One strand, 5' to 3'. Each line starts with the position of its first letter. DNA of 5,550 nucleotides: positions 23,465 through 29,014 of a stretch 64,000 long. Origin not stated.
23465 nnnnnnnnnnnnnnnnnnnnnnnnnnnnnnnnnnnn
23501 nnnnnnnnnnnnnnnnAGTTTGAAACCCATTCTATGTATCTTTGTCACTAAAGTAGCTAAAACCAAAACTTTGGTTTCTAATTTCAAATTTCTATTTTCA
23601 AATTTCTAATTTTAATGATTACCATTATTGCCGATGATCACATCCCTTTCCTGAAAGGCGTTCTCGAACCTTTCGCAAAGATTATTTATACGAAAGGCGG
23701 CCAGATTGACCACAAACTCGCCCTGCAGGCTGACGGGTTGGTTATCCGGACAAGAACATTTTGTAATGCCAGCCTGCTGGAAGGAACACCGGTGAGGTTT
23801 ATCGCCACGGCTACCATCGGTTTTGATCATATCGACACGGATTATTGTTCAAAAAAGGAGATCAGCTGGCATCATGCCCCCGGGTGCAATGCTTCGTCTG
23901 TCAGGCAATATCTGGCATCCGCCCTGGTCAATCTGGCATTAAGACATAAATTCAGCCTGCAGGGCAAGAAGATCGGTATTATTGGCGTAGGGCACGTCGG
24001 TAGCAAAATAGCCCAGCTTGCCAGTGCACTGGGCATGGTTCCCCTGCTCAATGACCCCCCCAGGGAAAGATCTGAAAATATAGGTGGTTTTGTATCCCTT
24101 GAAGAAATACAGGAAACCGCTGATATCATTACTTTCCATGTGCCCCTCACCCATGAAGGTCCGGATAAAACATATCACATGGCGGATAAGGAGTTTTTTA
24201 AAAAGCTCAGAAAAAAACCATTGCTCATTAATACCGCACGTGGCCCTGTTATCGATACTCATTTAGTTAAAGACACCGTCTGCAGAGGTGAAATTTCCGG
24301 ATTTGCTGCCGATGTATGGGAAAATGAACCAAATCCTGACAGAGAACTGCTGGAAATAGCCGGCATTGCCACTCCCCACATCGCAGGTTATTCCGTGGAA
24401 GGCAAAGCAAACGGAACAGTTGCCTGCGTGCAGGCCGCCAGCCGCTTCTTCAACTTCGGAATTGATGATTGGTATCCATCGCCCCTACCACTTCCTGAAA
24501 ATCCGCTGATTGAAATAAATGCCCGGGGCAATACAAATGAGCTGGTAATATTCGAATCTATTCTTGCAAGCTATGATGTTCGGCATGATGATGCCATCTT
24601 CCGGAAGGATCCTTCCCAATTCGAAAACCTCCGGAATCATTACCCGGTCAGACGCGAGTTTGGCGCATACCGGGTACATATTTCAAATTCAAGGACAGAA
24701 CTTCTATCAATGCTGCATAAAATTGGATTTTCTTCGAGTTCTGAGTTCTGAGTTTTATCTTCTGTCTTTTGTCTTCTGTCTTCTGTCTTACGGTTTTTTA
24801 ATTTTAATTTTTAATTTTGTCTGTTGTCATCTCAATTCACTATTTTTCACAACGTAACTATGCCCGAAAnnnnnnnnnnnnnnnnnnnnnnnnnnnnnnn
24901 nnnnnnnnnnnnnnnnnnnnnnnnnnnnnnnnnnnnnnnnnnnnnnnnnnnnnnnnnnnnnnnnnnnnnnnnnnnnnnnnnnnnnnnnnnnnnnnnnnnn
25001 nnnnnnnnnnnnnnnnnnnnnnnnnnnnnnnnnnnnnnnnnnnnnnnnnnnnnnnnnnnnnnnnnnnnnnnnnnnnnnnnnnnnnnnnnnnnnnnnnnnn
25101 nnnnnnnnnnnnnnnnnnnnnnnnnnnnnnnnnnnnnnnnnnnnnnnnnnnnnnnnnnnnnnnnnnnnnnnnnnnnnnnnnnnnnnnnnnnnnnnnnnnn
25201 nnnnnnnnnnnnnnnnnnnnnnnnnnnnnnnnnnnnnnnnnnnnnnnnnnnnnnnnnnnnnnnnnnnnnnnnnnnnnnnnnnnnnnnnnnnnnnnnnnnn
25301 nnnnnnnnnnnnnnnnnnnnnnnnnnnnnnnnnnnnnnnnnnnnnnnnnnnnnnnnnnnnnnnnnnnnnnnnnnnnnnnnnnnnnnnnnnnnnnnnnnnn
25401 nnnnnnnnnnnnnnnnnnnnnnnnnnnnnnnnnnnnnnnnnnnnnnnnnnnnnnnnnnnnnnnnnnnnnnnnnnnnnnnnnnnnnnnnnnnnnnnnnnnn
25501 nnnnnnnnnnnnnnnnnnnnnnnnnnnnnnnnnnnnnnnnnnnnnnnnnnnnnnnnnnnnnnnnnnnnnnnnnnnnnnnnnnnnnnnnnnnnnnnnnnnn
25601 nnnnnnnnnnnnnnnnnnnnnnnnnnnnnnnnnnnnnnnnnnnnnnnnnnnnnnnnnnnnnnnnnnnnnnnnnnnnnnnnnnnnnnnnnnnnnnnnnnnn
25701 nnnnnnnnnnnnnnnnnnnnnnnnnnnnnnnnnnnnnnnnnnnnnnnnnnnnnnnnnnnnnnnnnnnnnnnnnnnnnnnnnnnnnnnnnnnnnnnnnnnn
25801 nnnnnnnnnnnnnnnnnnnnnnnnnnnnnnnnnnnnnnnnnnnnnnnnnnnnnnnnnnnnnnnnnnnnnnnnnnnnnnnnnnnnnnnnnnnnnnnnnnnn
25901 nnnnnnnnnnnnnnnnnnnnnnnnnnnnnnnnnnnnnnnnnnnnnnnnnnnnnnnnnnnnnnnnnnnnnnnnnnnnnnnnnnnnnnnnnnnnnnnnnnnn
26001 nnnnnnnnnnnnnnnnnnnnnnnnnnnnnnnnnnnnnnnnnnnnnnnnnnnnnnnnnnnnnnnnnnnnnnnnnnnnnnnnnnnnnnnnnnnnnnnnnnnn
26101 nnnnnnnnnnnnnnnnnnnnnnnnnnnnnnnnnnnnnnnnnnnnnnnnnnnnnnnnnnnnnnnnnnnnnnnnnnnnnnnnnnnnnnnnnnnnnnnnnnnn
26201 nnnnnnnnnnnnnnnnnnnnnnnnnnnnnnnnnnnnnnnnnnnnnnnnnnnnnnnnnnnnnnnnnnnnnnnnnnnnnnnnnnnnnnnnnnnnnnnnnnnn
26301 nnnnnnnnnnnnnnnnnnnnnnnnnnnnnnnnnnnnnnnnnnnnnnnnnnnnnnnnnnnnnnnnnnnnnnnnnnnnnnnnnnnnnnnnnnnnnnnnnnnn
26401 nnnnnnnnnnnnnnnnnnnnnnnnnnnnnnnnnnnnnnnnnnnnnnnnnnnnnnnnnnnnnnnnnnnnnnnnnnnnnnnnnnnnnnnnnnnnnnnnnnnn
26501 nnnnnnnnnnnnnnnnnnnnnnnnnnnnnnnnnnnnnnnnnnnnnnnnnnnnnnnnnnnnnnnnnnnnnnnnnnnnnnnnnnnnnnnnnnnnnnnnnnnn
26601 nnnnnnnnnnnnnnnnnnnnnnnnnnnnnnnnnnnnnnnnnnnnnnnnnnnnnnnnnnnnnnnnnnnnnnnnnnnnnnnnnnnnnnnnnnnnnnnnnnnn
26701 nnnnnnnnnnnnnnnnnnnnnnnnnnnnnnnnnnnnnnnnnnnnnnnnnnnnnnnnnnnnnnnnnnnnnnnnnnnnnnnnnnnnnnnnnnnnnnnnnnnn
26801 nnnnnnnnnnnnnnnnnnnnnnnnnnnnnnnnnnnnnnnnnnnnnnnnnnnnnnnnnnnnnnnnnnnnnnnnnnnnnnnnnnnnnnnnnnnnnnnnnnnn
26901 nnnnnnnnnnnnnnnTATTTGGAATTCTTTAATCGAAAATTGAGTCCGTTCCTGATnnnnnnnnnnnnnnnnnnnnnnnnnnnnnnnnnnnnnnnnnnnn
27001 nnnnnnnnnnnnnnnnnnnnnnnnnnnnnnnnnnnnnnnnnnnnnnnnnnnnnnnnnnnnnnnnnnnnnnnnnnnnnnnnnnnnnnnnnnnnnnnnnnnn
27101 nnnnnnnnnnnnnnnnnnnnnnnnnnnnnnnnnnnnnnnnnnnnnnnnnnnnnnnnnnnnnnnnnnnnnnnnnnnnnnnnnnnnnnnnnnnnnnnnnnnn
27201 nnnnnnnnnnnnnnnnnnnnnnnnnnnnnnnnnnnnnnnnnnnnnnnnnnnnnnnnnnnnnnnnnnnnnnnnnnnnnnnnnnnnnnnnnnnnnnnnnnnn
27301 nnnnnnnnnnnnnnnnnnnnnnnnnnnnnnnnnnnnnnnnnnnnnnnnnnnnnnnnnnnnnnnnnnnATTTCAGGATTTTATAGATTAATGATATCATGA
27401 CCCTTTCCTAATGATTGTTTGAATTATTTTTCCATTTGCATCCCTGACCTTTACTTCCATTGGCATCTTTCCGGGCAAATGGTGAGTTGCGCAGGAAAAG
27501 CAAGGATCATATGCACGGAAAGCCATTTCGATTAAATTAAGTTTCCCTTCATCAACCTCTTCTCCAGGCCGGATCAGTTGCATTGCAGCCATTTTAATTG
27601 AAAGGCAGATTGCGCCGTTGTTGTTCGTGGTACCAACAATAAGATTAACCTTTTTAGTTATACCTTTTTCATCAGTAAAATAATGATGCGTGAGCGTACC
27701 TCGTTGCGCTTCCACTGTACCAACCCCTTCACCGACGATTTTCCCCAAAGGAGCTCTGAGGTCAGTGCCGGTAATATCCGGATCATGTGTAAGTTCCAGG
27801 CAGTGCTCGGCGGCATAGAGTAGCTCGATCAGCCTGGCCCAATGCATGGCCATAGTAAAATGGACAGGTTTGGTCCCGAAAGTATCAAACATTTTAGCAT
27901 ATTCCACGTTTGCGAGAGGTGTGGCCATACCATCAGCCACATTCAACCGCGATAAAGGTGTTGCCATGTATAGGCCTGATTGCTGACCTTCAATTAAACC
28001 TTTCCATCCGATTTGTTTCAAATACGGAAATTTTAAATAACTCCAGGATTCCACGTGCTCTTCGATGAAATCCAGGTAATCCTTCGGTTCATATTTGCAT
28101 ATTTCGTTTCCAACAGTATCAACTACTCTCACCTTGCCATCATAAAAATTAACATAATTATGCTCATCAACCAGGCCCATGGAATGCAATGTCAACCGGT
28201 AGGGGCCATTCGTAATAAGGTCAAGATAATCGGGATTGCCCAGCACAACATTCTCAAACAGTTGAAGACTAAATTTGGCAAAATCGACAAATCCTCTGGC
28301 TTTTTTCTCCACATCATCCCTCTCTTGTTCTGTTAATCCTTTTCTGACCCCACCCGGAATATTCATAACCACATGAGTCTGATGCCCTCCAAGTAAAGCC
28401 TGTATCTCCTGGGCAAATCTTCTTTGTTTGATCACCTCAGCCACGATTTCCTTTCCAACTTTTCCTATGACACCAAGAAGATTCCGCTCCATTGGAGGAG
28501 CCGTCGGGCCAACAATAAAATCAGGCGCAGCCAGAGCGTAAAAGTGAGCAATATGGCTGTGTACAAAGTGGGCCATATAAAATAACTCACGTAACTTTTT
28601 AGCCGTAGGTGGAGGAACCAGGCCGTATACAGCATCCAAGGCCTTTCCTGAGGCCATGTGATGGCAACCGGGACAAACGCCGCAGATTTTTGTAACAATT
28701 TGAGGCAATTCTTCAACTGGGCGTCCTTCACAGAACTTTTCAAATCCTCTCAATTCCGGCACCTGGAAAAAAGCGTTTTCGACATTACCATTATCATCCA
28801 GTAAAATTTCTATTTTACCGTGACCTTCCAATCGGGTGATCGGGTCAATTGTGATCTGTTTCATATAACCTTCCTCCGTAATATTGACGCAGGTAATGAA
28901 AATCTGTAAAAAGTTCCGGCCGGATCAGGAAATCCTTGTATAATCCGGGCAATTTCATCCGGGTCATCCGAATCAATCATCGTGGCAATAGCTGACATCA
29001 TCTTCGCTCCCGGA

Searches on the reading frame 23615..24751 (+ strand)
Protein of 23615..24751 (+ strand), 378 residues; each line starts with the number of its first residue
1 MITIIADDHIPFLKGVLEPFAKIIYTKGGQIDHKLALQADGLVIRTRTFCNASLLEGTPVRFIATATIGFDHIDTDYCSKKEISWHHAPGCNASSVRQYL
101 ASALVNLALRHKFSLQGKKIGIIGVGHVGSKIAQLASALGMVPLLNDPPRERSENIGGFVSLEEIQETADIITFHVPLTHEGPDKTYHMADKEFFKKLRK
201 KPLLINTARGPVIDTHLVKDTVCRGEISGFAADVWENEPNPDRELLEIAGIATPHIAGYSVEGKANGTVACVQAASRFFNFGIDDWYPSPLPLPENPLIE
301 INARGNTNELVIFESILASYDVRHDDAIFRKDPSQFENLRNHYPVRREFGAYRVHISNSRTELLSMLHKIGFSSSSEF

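Call 31: search_protein_families(library=pfam, proteins=[window:23615-24751:+], max_evalue=0.0001)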
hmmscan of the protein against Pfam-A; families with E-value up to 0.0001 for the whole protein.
window:23615-24751:+ (378 aa): 3 families
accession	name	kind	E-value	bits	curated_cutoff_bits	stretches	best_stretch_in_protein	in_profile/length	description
PF02826.25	2-Hacid_dh_C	-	1.5e-34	119.3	25.1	1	111-257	30-178/178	D-isomer specific 2-hydroxyacid dehydrogenase, NAD binding domain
PF11890.14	DUF3410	-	2.2e-17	63.1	31.4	1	293-371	2-81/81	Domain of unknown function (DUF3410)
PF00389.36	2-Hacid_dh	-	5e-13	49.3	24.6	1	33-279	34-124/134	D-isomer specific 2-hydroxyacid dehydrogenase, catalytic domain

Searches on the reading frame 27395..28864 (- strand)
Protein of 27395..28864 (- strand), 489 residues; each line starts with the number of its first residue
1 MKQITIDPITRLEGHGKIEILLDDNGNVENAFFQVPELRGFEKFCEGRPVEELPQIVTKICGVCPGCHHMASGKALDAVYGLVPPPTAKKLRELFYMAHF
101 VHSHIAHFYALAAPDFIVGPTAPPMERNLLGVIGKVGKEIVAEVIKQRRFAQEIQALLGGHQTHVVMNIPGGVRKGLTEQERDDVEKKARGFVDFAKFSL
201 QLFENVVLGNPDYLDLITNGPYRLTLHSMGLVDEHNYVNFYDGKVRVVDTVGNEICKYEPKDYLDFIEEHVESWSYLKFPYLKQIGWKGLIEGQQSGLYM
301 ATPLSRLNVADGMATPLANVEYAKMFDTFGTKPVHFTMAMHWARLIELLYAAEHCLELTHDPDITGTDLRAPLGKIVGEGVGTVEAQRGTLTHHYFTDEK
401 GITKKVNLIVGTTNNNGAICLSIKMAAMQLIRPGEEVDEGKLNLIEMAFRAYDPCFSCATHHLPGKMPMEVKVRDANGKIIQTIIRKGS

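Call 4: search_protein_families(library=pfam, proteins=[window:27395-28864:-], max_evalue=0.01)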
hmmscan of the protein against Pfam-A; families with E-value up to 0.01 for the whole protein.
window:27395-28864:- (489 aa): 1 family
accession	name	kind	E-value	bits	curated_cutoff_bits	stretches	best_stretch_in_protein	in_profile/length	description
PF00374.24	NiFeSe_Hases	-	4.1e-32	112.2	25.8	2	39-117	1-79/508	Nickel-dependent hydrogenase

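Call 8: search_protein_families(library=ncbifam, proteins=[window:27395-28864:-], max_evalue=0.001)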
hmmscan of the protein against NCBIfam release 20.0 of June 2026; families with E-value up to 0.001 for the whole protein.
window:27395-28864:- (489 aa): 10 families
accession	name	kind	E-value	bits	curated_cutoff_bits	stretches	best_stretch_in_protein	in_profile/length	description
NF041785.2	VhuA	equivalog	1.1e-115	386.5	800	1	1-431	1-417/418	F420-non-reducing hydrogenase Vhu subunit A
NF033181.1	NiFeSe_hydrog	equivalog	3.7e-47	161.4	600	2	1-141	1-143/507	nickel-dependent hydrogenase large subunit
NF040828.1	sulfhyd_ShyA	equivalog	1.3e-45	156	700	2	4-205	3-196/415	NAD(P)-dependent hydrogenase/sulfhydrogenase 2 subunit alpha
NF045518.1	H2_NiFeSe_large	exception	1e-44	153.2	780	2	3-197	3-203/485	NiFeSe hydrogenase large subunit HysA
TIGR03295.1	frhA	equivalog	7.7e-44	150.3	392.5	1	2-463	3-397/412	coenzyme F420 hydrogenase subunit alpha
NF040832.1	sulfhyd_HydA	equivalog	1.9e-31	109.6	880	1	4-461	5-422/426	NADPH-dependent hydrogenase/sulfhydrogenase 1 subunit alpha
NF007778.0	PRK10467.1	equivalog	3.7e-27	94.9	969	1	2-117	3-117/567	hydrogenase 2 large subunit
NF007550.0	PRK10170.1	equivalog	1.3e-22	80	1101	1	3-117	18-132/597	Ni/Fe-hydrogenase large subunit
NF041786.2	VhuU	equivalog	2.6e-13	49.5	70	1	436-463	2-29/45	F420-non-reducing hydrogenase selenoprotein subunit VhuU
NF004739.1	PRK06075.1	equivalog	1.9e-05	23.7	360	0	16-111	14-111/384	NADH-quinone oxidoreductase subunit D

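Call 74: search_solved_structures(query=window:27395-28864:-, max_evalue=1e-10)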
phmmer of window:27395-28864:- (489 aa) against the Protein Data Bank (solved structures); distinct sequences matched with E-value up to 1e-10: 67 (the best 60 are shown).
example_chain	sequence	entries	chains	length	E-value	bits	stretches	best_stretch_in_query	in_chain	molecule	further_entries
5odc_F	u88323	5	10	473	1e-116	394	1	2-463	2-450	Methyl-viologen reducing hydrogenase subunit A | Methyl-viologen reducing hydrogenase, subunit A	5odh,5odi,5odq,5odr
7t2r_D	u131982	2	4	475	4.5e-115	388.5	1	4-486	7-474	NiFe hydrogenase large subunit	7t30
9sw2_F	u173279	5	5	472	4.6e-112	378.6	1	2-483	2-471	F420-non-reducing hydrogenase subunit A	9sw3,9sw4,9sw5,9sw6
9sfi_g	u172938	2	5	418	1.3e-103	350.7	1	2-427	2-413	Coenzyme F420-reducing hydrogenase, alpha subunit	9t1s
5xf9_D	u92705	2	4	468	8.2e-93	315.1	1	2-461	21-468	NAD-reducing hydrogenase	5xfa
5jsu_B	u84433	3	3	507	4.5e-39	137.9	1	4-193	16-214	Periplasmic [NiFeSe] hydrogenase, large subunit, selenocysteine-containing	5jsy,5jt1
5jsh_B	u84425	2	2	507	1.4e-37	132.9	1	4-193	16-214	Periplasmic [NiFeSe] hydrogenase, large subunit, selenocysteine-containing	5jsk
6z8m_B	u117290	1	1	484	3.1e-37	131.8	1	4-193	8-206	Periplasmic [NiFeSe] hydrogenase, large subunit, selenocysteine-containing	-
6ruc_B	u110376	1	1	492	3.3e-37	131.7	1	4-193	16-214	Periplasmic [NiFeSe] hydrogenase, large subunit, selenocysteine-containing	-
6z8o_B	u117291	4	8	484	8e-37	130.4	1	4-193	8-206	Periplasmic [NiFeSe] hydrogenase, large subunit, selenocysteine-containing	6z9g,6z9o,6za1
6rtp_B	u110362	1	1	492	8.5e-37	130.3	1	4-193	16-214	Periplasmic [NiFeSe] hydrogenase, large subunit, selenocysteine-containing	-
6ru9_B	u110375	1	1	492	8.6e-37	130.3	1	4-193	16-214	Periplasmic [NiFeSe] hydrogenase, large subunit, selenocysteine-containing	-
3ze6_B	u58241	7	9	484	1.1e-36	130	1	4-193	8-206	PERIPLASMIC [NIFESE] HYDROGENASE, LARGE SUBUNIT, SELENOCYS SELENOCYSTEINE-CONTAINING | PERIPLASMIC [NIFESE] HYDROGENASE, LARGE SUBUNIT, SELENOCYSTEINE-CONTAININ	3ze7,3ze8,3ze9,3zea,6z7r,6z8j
2wpn_B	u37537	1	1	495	1.2e-36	129.8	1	4-193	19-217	PERIPLASMIC [NIFESE] HYDROGENASE, LARGE SUBUNIT, SELENOCYSTEINE-CONTAINING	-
9r51_A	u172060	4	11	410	1.8e-31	112.8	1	3-236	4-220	F420-reducing [NiFe]-hydrogenase from Methanothermococcus thermolithotrophicus subunit alp | F420-reducing [NiFe]-hydrogenase from Methanothermococcus thermolit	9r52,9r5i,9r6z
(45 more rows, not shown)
